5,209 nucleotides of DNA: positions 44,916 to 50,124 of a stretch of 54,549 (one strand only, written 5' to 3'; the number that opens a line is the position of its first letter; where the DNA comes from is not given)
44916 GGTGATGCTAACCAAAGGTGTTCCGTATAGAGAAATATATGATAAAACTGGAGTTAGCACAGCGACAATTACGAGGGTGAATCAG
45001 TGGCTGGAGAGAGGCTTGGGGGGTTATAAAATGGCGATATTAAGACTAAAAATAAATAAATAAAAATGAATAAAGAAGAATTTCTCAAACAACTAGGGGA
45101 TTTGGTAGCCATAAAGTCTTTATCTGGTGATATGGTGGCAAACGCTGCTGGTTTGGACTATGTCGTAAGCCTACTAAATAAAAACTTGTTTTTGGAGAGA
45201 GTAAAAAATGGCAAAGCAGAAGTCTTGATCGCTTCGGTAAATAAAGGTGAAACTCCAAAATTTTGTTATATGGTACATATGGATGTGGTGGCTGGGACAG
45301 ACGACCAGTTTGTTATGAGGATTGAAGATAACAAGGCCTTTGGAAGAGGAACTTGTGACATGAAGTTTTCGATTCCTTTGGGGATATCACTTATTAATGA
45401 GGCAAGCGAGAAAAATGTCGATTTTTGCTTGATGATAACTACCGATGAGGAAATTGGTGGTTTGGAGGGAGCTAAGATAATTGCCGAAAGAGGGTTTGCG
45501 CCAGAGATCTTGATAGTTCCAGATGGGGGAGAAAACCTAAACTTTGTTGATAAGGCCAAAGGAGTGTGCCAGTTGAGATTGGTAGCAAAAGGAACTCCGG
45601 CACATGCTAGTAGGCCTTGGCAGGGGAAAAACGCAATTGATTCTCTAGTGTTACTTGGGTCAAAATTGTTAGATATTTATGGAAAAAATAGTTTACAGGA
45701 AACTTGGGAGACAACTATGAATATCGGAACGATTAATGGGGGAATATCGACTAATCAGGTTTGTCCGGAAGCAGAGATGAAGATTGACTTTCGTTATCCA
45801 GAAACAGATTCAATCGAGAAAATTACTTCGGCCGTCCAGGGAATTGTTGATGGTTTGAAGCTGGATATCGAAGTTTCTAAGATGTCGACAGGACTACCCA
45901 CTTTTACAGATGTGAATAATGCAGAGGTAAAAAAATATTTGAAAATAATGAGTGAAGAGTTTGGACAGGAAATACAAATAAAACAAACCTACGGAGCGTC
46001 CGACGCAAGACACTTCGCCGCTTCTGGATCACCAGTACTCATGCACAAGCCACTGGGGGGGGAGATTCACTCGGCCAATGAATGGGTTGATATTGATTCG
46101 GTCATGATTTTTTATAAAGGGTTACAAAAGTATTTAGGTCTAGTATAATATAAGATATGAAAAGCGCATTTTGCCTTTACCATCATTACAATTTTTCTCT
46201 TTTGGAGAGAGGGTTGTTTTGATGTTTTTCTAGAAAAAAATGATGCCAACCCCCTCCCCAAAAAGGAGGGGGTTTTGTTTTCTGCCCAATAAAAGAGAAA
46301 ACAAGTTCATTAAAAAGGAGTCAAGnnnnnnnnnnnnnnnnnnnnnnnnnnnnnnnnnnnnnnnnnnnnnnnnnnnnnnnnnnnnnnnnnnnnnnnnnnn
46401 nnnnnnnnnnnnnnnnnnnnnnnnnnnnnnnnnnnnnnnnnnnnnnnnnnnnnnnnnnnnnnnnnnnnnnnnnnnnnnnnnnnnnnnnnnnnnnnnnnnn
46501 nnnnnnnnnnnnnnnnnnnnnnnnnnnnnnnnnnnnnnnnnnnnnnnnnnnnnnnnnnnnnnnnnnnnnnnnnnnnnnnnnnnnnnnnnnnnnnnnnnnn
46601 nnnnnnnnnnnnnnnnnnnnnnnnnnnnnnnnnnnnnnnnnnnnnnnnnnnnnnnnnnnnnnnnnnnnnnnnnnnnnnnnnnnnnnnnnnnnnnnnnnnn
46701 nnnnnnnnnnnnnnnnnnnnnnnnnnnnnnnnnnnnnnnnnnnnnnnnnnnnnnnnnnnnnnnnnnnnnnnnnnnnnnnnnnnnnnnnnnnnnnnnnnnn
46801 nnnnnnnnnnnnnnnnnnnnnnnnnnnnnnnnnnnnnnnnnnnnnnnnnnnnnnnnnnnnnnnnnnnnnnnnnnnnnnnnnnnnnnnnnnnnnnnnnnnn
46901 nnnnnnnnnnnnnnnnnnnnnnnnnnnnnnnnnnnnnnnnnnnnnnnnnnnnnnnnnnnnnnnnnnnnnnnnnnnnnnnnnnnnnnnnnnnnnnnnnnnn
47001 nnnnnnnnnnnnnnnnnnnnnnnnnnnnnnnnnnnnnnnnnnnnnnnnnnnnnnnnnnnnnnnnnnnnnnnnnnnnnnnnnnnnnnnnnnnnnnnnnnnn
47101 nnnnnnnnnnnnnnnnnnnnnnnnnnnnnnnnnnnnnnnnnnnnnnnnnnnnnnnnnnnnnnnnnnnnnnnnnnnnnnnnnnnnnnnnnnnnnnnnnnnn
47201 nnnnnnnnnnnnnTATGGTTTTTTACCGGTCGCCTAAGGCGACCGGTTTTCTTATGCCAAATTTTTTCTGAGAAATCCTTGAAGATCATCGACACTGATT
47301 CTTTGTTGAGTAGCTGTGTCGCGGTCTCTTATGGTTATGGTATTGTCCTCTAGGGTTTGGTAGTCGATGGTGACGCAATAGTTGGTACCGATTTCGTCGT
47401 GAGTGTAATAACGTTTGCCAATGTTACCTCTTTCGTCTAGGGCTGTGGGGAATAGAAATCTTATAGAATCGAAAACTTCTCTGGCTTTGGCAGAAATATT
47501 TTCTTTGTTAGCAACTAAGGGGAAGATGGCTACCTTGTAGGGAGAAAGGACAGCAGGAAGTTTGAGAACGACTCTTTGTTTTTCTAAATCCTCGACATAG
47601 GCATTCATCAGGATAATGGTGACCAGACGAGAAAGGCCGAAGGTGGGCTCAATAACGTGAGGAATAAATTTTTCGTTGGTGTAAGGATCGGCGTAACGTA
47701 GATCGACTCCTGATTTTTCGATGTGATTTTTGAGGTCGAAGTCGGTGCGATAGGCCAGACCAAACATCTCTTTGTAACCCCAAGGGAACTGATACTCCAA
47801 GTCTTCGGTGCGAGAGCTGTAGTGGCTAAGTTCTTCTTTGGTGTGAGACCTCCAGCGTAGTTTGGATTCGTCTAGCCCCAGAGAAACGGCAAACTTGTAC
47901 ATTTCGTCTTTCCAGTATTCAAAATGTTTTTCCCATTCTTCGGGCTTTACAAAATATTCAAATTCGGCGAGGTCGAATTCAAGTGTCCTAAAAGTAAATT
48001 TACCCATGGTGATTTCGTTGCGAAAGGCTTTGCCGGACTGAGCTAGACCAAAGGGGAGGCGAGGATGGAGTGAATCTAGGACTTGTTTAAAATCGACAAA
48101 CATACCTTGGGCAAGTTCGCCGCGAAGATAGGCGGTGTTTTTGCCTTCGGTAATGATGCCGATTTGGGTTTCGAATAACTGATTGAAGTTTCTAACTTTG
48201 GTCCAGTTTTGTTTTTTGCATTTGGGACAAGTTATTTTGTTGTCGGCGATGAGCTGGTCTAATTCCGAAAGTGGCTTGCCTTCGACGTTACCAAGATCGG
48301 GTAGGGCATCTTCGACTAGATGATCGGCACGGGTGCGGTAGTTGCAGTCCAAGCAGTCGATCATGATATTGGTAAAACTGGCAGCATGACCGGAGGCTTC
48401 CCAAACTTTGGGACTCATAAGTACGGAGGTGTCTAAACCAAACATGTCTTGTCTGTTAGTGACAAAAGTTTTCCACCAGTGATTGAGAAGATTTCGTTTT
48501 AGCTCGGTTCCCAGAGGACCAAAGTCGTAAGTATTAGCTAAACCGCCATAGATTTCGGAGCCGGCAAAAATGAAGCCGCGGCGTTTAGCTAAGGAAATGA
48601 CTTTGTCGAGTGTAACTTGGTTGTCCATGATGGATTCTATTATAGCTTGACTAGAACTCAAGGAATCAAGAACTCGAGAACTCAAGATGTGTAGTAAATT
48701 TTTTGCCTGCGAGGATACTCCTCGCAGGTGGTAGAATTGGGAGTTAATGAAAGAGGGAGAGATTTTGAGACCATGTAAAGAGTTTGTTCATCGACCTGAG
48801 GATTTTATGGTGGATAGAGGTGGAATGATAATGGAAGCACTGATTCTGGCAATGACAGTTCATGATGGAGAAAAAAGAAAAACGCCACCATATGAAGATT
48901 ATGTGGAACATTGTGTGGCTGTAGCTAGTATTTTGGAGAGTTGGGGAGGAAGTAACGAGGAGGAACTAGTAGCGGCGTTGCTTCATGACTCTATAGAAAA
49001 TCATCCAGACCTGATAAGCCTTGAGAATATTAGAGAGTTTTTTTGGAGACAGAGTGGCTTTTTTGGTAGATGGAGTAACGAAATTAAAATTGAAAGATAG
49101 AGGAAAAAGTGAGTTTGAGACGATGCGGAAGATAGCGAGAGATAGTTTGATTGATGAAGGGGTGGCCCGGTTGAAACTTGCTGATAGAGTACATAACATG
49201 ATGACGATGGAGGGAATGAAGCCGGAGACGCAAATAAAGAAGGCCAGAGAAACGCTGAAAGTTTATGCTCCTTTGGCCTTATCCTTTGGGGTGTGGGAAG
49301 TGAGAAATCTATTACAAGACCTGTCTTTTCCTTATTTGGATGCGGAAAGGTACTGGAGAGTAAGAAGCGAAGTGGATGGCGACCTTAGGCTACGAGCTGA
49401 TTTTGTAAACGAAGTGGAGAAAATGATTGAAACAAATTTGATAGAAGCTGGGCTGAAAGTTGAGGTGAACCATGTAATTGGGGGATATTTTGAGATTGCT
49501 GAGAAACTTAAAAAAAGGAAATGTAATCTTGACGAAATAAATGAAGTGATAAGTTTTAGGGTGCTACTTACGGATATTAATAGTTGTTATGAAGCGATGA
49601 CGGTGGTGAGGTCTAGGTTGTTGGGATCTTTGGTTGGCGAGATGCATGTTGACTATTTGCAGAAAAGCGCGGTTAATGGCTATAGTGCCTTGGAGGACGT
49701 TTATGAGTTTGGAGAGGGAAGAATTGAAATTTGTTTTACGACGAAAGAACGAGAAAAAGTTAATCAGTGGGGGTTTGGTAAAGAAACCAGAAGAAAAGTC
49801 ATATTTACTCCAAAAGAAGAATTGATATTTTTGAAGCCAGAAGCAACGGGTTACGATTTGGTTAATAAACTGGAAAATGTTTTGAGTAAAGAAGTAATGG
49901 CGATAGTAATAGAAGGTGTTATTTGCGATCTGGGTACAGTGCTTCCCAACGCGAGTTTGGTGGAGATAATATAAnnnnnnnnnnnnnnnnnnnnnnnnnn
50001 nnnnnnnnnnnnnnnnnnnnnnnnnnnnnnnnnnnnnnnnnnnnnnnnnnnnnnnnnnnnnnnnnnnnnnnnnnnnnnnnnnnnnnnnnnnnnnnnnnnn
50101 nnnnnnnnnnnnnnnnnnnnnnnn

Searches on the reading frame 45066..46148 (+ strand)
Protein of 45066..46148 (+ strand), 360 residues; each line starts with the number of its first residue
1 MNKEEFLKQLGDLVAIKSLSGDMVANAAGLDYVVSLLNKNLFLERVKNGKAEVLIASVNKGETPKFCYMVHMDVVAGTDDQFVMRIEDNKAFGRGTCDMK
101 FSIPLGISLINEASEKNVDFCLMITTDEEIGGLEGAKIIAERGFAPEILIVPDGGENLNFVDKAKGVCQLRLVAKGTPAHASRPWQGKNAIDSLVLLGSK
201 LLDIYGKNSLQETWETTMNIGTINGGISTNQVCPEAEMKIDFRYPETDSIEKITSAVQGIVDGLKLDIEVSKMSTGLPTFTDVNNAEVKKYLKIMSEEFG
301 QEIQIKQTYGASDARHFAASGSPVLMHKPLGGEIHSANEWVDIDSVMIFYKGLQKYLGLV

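Call 38: search_protein_families(library=ncbifam, proteins=[window:45066-46148:+], max_evalue=0.001)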
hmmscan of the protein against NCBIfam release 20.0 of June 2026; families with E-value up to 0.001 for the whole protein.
window:45066-46148:+ (360 aa): 47 families (the best 25 are shown)
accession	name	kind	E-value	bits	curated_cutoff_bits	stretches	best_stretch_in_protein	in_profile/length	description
NF006399.0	PRK08651.1-2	equivalog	1.2e-43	149.7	381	2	47-205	51-217/405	succinyl-diaminopimelate desuccinylase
TIGR01910.1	DapE-ArgE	subfamily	1.7e-41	142.7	217.6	1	50-347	53-368/373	ArgE/DapE family deacylase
NF006365.0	PRK08588.1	subfamily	1.2e-34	120.3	289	1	1-351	4-371/383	succinyl-diaminopimelate desuccinylase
NF009557.0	PRK13009.1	equivalog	3.3e-33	115.4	284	1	7-347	6-361/377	succinyl-diaminopimelate desuccinylase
NF005602.0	PRK07338.1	equivalog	2.6e-30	105.3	357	1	65-346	96-385/409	hydrolase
TIGR01900.1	dapE-gram_pos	equivalog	6e-30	104.3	304.2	1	6-357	5-350/351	succinyl-diaminopimelate desuccinylase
NF006400.0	PRK08651.1-3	equivalog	7e-29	100.8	374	1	53-349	74-395/410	succinyl-diaminopimelate desuccinylase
NF005710.0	PRK07522.1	subfamily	9.8e-29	100.7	412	1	5-346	9-374/391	acetylornithine deacetylase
TIGR01246.1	dapE_proteo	equivalog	1.3e-28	100.1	361.8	1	11-349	6-359/370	succinyl-diaminopimelate desuccinylase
TIGR01892.1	AcOrn-deacetyl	equivalog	1.3e-26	93.6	297.7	1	10-347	3-355/365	acetylornithine deacetylase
NF006439.0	PRK08737.1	equivalog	7.2e-25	87.8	345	1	8-355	10-359/364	acetylornithine deacetylase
NF004788.0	PRK06133.1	subfamily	2e-24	86.3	349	1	2-347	42-400/417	glutamate carboxypeptidase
NF003474.0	PRK05111.1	equivalog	2.1e-23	82.8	460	1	54-297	64-322/383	acetylornithine deacetylase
NF006326.0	PRK08554.1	equivalog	2.9e-22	79.1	354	2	238-347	322-431/446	peptidase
NF010589.0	PRK13983.1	equivalog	1e-20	74.1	333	1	44-347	65-396/409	M20 family metallo-hydrolase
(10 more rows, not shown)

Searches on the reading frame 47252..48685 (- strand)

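Call 115: search_protein_families(library=pfam, proteins=[window:47252-48685:-], max_evalue=0.01)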
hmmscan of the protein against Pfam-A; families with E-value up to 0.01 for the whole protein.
window:47252-48685:- (477 aa): 2 families
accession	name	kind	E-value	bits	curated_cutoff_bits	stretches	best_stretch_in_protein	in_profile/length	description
PF03129.25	HGTP_anticodon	-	5.7e-18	65.3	21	1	384-474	1-93/94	Anticodon binding domain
PF00587.30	tRNA-synt_2b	-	3.2e-06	27.7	29.3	1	185-360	11-177/179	tRNA synthetase class II core domain (G, H, P, S and T)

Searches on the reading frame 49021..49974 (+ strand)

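Call 115: search_protein_families(library=pfam, proteins=[window:49021-49974:+], max_evalue=0.01)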
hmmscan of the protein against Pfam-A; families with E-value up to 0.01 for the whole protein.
window:49021-49974:+ (317 aa): 2 families
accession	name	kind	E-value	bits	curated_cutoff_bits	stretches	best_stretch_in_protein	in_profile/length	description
PF13328.12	HD_4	-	1.8e-14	54.2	27.2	1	4-92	59-156/156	HD domain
PF04607.23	RelA_SpoT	-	1e-07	32.7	27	1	158-254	8-104/113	Region found in RelA / SpoT proteins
